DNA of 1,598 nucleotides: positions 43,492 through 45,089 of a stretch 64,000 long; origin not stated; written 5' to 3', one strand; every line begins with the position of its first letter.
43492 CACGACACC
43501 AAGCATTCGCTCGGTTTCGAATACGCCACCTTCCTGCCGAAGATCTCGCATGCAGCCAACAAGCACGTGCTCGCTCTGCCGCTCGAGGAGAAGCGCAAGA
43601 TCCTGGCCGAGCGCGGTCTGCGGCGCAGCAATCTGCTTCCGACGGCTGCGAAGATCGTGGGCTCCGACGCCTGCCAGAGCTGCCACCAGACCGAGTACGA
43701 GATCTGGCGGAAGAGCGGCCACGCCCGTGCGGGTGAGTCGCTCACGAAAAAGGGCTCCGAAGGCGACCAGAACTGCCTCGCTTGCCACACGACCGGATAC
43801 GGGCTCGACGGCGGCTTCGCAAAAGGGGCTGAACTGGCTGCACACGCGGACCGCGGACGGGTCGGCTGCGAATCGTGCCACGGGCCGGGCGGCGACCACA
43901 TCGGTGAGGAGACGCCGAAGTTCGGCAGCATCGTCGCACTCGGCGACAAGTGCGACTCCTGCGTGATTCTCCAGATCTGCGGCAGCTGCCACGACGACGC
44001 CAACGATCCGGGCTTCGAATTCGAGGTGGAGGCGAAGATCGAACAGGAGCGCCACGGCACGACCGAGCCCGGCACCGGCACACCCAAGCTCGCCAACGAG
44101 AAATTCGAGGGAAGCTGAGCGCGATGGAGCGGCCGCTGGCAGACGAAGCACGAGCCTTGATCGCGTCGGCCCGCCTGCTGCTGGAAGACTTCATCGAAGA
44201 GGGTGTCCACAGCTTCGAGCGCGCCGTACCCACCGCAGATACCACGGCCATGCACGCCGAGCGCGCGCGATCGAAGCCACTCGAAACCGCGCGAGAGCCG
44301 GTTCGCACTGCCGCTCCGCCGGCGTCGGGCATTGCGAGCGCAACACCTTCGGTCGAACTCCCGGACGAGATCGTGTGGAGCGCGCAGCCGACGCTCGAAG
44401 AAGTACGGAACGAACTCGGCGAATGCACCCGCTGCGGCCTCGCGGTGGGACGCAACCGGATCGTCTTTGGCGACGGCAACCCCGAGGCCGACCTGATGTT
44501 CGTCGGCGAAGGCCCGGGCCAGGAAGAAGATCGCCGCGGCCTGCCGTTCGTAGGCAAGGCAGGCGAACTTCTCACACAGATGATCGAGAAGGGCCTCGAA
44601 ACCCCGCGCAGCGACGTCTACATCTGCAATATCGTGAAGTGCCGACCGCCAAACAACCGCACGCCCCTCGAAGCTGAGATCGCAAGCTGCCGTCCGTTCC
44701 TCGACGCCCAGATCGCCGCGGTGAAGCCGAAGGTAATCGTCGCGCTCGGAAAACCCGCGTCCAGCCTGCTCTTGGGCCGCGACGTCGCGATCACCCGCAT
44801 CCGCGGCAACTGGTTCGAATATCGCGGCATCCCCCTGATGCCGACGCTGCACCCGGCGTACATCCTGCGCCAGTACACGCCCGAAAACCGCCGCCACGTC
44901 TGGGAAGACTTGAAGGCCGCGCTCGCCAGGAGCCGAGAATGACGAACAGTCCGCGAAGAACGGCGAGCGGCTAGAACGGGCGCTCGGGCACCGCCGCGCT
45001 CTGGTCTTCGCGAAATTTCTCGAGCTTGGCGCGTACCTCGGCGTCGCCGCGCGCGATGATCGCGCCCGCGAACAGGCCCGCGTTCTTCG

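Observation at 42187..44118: Lipoprotein fusing two thioredoxin-like domains (one Cys-less, one CPHC) to two tandem tetrahaem cytochrome c modules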

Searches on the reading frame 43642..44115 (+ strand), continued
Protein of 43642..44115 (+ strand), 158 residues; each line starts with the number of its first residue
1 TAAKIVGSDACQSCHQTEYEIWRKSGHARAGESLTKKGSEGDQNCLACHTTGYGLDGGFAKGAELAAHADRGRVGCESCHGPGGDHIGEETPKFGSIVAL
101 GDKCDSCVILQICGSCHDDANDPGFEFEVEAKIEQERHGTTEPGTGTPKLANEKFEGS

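Call 57: find_encoding_contigs(protein=P0148, flank=6000, max_places=2)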
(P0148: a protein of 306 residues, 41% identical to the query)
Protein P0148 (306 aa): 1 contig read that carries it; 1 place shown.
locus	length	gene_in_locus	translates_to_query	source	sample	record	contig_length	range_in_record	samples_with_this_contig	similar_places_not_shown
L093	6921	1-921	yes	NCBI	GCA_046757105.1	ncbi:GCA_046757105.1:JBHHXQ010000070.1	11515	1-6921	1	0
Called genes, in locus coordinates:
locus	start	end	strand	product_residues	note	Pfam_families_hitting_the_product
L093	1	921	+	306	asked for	PF14522:Cytochrome_C7 (faint), PF14537:Cytochrom_c3_2 (faint), PF13435:Cytochrome_C554, PF22113:Mtrc-MtrF_II-IV_dom (weak), PF13435:Cytochrome_C554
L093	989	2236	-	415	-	PF28597:T2SSF_N, PF00482:T2SSF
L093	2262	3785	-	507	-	PF05157:MshEN (weak), PF13401:AAA_22 (faint), PF00437:T2SSE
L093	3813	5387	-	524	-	PF03958:Secretin_N (weak), PF00263:Secretin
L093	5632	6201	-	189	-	-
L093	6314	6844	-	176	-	-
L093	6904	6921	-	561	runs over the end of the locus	-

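Call 58: find_encoding_contigs(protein=P0155, flank=6000, max_places=2)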
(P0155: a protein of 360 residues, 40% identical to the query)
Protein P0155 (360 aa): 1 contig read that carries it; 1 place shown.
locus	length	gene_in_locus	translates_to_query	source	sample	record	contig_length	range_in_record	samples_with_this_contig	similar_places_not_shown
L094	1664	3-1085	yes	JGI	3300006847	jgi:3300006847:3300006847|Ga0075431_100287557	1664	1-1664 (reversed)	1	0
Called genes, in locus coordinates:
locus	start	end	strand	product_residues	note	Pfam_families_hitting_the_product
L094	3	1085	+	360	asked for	PF09699:Paired_CXXCH_1 (faint), PF14522:Cytochrome_C7 (faint), PF13435:Cytochrome_C554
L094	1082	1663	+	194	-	?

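Call 59: find_encoding_contigs(protein=P0189, flank=6000, max_places=2)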
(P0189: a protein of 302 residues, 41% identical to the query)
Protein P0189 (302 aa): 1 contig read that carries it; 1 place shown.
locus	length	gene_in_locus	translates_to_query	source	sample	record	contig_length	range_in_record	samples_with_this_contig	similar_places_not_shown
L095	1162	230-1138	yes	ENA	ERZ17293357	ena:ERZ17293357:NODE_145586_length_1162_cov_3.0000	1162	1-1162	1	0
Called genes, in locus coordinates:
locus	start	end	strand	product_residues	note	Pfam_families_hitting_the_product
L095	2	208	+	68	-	?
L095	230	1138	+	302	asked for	PF14522:Cytochrome_C7 (faint), PF14537:Cytochrom_c3_2 (faint), PF13435:Cytochrome_C554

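Call 63: search_protein_families(library=ncbifam, proteins=[P0203, P0150, P0134, P0191, P0215, P0244], max_evalue=0.00001)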
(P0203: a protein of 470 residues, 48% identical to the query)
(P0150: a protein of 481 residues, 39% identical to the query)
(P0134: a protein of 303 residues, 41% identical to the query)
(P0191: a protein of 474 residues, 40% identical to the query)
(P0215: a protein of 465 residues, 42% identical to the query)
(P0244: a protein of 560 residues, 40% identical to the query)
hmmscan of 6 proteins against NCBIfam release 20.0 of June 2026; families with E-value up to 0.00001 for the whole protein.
P0203 (470 aa): 3 families
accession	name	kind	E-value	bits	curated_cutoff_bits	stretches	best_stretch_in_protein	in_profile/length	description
NF041198.1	UshA_like_PCGU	equivalog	4.7e-69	233.3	275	2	296-459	352-519/519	UshA-like (seleno)protein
NF043010.1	Cyt554_Nsmonas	equivalog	4.7e-10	39.3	400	1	335-425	15-121/238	cytochrome c-550 CycA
NF041028.1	decahem_GSU2203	exception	1.2e-07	31.2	325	0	410-458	65-118/317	GSU2203 family decaheme c-type cytochrome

P0150 (481 aa): 4 families
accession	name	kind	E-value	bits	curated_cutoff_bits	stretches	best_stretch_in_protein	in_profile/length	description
NF041198.1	UshA_like_PCGU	equivalog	2.5e-49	168.2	275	2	340-468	397-517/519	UshA-like (seleno)protein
NF043010.1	Cyt554_Nsmonas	equivalog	1e-25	90.5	400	2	344-428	24-123/238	cytochrome c-550 CycA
TIGR03508.1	decahem_SO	subfamily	8e-12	45.2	192.2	1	405-470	27-88/258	DmsE family decaheme c-type cytochrome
NF041028.1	decahem_GSU2203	exception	1.8e-11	43.8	325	1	412-471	66-120/317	GSU2203 family decaheme c-type cytochrome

P0134 (303 aa): 5 families
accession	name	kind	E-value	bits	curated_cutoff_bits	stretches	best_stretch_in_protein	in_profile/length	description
NF041198.1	UshA_like_PCGU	equivalog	1.1e-59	202.4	275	2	161-290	395-517/519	UshA-like (seleno)protein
NF043010.1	Cyt554_Nsmonas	equivalog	1.2e-18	67.4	400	2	16-104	19-120/238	cytochrome c-550 CycA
NF041028.1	decahem_GSU2203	exception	6.6e-18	65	325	1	197-290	25-117/317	GSU2203 family decaheme c-type cytochrome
TIGR03508.1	decahem_SO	subfamily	4.4e-16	59.1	192.2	1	224-287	23-83/258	DmsE family decaheme c-type cytochrome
NF040886.1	cyt_C_like_Sec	equivalog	1.8e-06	26.8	250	0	31-102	45-114/423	multiheme c-type cytochrome (seleno)protein ExtKL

P0191 (474 aa): 6 families
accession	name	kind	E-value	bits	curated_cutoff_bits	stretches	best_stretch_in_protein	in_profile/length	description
NF041198.1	UshA_like_PCGU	equivalog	5.6e-43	147.3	275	2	194-298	404-519/519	UshA-like (seleno)protein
NF043010.1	Cyt554_Nsmonas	equivalog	5.8e-18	65.1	400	2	335-423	22-121/238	cytochrome c-550 CycA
NF041028.1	decahem_GSU2203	exception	1.8e-12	47.1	325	1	383-461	37-116/317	GSU2203 family decaheme c-type cytochrome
TIGR03508.1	decahem_SO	subfamily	1.2e-09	38.1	192.2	1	409-462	33-86/258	DmsE family decaheme c-type cytochrome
NF002854.0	PRK03147.1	subfamily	4e-07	30.1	170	1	73-165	65-157/176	thiol-disulfide oxidoreductase ResA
TIGR00385.1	dsbE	subfamily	7.1e-07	29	123.15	1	67-160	60-150/173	DsbE family thiol:disulfide interchange protein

P0215 (465 aa): 14 families
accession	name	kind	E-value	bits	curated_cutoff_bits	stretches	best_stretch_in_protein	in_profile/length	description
NF041198.1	UshA_like_PCGU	equivalog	1.1e-87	294.8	275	2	14-263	23-273/519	UshA-like (seleno)protein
NF006938.0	PRK09420.1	equivalog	1.8e-16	59.7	486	1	39-204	52-233/648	bifunctional 2',3'-cyclic-nucleotide 2'-phosphodiesterase/3'-nucleotidase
TIGR04486.1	thiosulf_SoxB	equivalog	9e-16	57.2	550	1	36-289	113-362/556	thiosulfohydrolase SoxB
NF006934.0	PRK09419.1-1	subfamily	2.3e-15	55.3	1646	1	37-279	77-324/1174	multifunctional 2',3'-cyclic-nucleotide 2'-phosphodiesterase/3'-nucleotidase/5'-nucleotidase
TIGR01390.1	CycNucDiestase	equivalog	7.4e-15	54.5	883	1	39-220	30-236/626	2',3'-cyclic-nucleotide 2'-phosphodiesterase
NF006937.0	PRK09419.1-4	equivalog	1.9e-14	52.1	2554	1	75-202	99-233/1411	multifunctional 2',3'-cyclic-nucleotide 2'-phosphodiesterase/3'-nucleotidase/5'-nucleotidase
NF049981.1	UshA_like_Sel_2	equivalog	2.1e-12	47.1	140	1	15-287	1-261/262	UshA-like (seleno)protein family 2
NF008871.0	PRK11907.1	equivalog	7.6e-12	44.2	1266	1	53-204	157-325/814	bifunctional 2',3'-cyclic-nucleotide 2'-phosphodiesterase/3'-nucleotidase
NF043010.1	Cyt554_Nsmonas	equivalog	4.1e-10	39.5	400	1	311-424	25-155/238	cytochrome c-550 CycA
NF006935.0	PRK09419.1-2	equivalog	8.7e-10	36.8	2801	1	76-208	123-262/1445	multifunctional 2',3'-cyclic-nucleotide 2'-phosphodiesterase/3'-nucleotidase/5'-nucleotidase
NF007109.1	PRK09558.1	equivalog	4.5e-09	35.6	600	1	52-198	74-220/550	bifunctional UDP-sugar hydrolase/5'-nucleotidase UshA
NF006936.0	PRK09419.1-3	equivalog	2.8e-08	31.8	2542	1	40-205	87-275/1212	multifunctional 2',3'-cyclic-nucleotide 2'-phosphodiesterase/3'-nucleotidase/5'-nucleotidase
NF040549.1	Nt5e_LPXTG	exception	1.2e-07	30.4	1050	1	52-180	131-259/731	cell surface ecto-5'-nucleotidase Nt5e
TIGR03508.1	decahem_SO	subfamily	7.3e-06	25.6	192.2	0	315-421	32-133/258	DmsE family decaheme c-type cytochrome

P0244 (560 aa): 10 families
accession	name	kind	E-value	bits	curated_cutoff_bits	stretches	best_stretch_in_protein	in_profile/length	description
NF041198.1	UshA_like_PCGU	equivalog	1e-79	268.5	275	3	356-533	344-519/519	UshA-like (seleno)protein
NF043010.1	Cyt554_Nsmonas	equivalog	4.4e-13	49.2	400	1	396-521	18-157/238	cytochrome c-550 CycA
TIGR04486.1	thiosulf_SoxB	equivalog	1.2e-10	40.3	550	0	71-198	113-235/556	thiosulfohydrolase SoxB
NF006937.0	PRK09419.1-4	equivalog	2e-10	38.8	2554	1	290-393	846-952/1411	multifunctional 2',3'-cyclic-nucleotide 2'-phosphodiesterase/3'-nucleotidase/5'-nucleotidase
NF006938.0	PRK09420.1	equivalog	1.2e-09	37.2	486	1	74-194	52-183/648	bifunctional 2',3'-cyclic-nucleotide 2'-phosphodiesterase/3'-nucleotidase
TIGR01390.1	CycNucDiestase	equivalog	4.1e-09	35.5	883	1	74-195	30-162/626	2',3'-cyclic-nucleotide 2'-phosphodiesterase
NF006934.0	PRK09419.1-1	subfamily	1.4e-08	32.8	1646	1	72-195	77-195/1174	multifunctional 2',3'-cyclic-nucleotide 2'-phosphodiesterase/3'-nucleotidase/5'-nucleotidase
NF008871.0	PRK11907.1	equivalog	2.7e-08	32.4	1266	1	74-193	143-274/814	bifunctional 2',3'-cyclic-nucleotide 2'-phosphodiesterase/3'-nucleotidase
NF006935.0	PRK09419.1-2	equivalog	8.8e-08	30.2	2801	0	285-393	862-973/1445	multifunctional 2',3'-cyclic-nucleotide 2'-phosphodiesterase/3'-nucleotidase/5'-nucleotidase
NF041028.1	decahem_GSU2203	exception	3.3e-07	29.8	325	0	440-530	32-116/317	GSU2203 family decaheme c-type cytochrome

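Call 69: search_solved_structures(query=window:43642-44115:+, max_evalue=1, show_alignments=2)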
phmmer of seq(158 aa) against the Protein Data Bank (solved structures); distinct sequences matched with E-value up to 1: 7.
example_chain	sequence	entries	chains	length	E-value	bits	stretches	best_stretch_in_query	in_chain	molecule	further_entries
1bvb_A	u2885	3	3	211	3.3e-10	43.8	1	5-90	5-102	CYTOCHROME C-554 | CYTOCHROME C554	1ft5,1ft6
6i5b_A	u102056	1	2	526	2.4e-08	37.7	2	38-117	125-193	Uncharacterized protein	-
6qvm_A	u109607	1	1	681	0.014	19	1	44-131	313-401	Multiheme cytochrome cf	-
6r2q_A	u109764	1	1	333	0.086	16.4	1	40-120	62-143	Cystathionine beta-synthase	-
1ctl_A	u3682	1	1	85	0.51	13.9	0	2-69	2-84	AVIAN CYSTEINE RICH PROTEIN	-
3ucp_A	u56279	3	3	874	0.82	13.2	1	31-81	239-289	UndA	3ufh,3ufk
4rkm_A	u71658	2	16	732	0.84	13.2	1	4-29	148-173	MccA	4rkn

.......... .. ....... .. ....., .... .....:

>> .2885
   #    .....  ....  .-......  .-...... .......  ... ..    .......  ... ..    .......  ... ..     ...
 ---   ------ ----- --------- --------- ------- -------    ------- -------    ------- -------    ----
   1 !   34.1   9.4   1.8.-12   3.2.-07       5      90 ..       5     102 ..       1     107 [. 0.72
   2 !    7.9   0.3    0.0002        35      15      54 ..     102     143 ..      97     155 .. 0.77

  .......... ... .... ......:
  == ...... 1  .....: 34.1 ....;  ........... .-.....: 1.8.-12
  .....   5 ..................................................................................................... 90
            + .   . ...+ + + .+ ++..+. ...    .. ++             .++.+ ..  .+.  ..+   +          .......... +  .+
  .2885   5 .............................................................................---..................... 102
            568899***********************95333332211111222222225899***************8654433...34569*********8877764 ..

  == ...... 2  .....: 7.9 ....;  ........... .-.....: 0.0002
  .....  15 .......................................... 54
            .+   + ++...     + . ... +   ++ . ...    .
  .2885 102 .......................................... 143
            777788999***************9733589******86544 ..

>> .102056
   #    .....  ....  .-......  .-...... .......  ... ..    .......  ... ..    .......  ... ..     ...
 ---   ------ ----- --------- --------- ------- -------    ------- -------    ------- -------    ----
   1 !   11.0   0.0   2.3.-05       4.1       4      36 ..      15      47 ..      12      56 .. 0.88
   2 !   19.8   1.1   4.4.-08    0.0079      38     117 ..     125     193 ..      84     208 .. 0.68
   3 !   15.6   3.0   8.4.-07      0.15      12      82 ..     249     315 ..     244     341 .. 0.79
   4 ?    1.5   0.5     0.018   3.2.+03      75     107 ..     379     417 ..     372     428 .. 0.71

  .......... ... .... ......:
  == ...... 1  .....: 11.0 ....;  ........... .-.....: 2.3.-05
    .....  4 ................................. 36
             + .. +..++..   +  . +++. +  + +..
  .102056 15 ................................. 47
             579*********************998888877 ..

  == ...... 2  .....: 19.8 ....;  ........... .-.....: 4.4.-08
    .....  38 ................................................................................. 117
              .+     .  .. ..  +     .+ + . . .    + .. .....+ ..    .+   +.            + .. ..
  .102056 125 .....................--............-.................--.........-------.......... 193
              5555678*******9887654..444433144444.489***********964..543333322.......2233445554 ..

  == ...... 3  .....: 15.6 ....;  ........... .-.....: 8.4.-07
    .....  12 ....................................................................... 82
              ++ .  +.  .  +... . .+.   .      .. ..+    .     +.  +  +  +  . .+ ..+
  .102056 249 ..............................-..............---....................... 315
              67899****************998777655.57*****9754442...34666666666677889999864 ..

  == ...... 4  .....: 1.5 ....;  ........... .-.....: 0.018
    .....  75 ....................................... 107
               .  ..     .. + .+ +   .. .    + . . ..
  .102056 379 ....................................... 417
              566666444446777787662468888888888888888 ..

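Call 70: find_homologous_proteins(query=P0191, max_evalue=1e-10)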
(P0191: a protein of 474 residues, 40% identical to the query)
Query P0191 (474 aa): 858 proteins with E <= 1e-10 among 8000 candidates; the best 120 are listed.
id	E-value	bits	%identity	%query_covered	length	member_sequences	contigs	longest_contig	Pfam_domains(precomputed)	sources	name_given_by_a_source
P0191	0.0e+0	1116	100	100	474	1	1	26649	PF14537.12,PF13435.12,PF00085.27,PF08534.17,PF13905.13,PF13098.14,PF00578.28,PF14522.12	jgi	jgi:thiol-disulfide isomerase/thioredoxin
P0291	5.1e-213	727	70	95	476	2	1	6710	PF13435.12,PF08534.17,PF13905.13,PF13098.14,PF00578.28,PF14522.12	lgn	-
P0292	3.3e-203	694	99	63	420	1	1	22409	PF14537.12,PF13435.12,PF00085.27,PF08534.17,PF13905.13,PF13098.14,PF00578.28,PF14522.12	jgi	jgi:thiol-disulfide isomerase/thioredoxin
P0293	9.0e-188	643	60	94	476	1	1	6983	PF09699.16,PF13435.12,PF13098.14,PF00578.28,PF14522.12,PF22113.2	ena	-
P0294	3.4e-184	632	59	100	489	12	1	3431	PF14537.12,PF13435.12,PF00578.28,PF14522.12,PF22113.2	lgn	-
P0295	3.1e-177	609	56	100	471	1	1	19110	PF13435.12,PF08534.17,PF00578.28,PF14522.12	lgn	-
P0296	1.5e-165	570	54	98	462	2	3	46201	PF14537.12,PF13435.12,PF00085.27,PF08534.17,PF13905.13,PF03264.20,PF00578.28,PF14522.12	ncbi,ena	-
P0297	4.1e-165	569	58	93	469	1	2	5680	PF13435.12,PF08534.17,PF13905.13,PF00578.28,PF14522.12,PF22113.2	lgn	-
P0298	8.9e-165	567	56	93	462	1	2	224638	PF09699.16,PF14537.12,PF13435.12,PF00578.28,PF14522.12,PF22113.2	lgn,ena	-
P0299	1.1e-164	567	55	98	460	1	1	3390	PF13435.12,PF00085.27,PF08534.17,PF13905.13,PF13098.14,PF00578.28,PF14522.12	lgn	-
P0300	1.3e-162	560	58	94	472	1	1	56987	PF13435.12,PF00085.27,PF08534.17,PF00578.28,PF14522.12,PF22113.2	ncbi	-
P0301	1.4e-162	560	59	93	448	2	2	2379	PF13435.12,PF08534.17,PF00578.28,PF14522.12,PF22113.2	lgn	-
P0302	6.3e-162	558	54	99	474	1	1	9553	PF13435.12,PF08534.17,PF13905.13,PF00578.28,PF14522.12,PF22113.2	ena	-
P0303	1.0e-161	557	55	97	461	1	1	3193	PF14537.12,PF13435.12,PF08534.17,PF00578.28,PF14522.12,PF22113.2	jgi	jgi:peroxiredoxin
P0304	1.8e-161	557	56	94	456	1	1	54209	PF09699.16,PF13435.12,PF00085.27,PF08534.17,PF13905.13,PF13098.14,PF00578.28,PF14522.12,PF22113.2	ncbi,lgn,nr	ncbi:MAG: redoxin family protein [Proteobacteria bacterium]|nr:redoxin family protein [Pseudomonadot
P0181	2.8e-145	503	50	96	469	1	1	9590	PF14537.12,PF13435.12,PF14522.12,PF22113.2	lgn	-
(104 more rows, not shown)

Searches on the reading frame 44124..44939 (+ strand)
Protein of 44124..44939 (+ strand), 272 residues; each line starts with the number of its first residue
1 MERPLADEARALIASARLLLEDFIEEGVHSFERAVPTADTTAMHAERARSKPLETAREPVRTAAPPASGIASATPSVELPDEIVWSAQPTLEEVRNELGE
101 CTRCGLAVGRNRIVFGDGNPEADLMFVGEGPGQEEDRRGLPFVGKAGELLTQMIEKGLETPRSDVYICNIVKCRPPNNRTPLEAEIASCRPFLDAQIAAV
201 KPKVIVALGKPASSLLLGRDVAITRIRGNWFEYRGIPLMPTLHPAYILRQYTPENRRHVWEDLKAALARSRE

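Call 35: search_protein_families(library=pfam, proteins=[window:44124-44939:+], max_evalue=0.001)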
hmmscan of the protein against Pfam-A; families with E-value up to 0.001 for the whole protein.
window:44124-44939:+ (272 aa): 1 family
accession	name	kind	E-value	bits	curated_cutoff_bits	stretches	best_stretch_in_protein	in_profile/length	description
PF03167.25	UDG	-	1.8e-38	132.3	24.3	1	115-264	1-141/141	Uracil DNA glycosylase superfamily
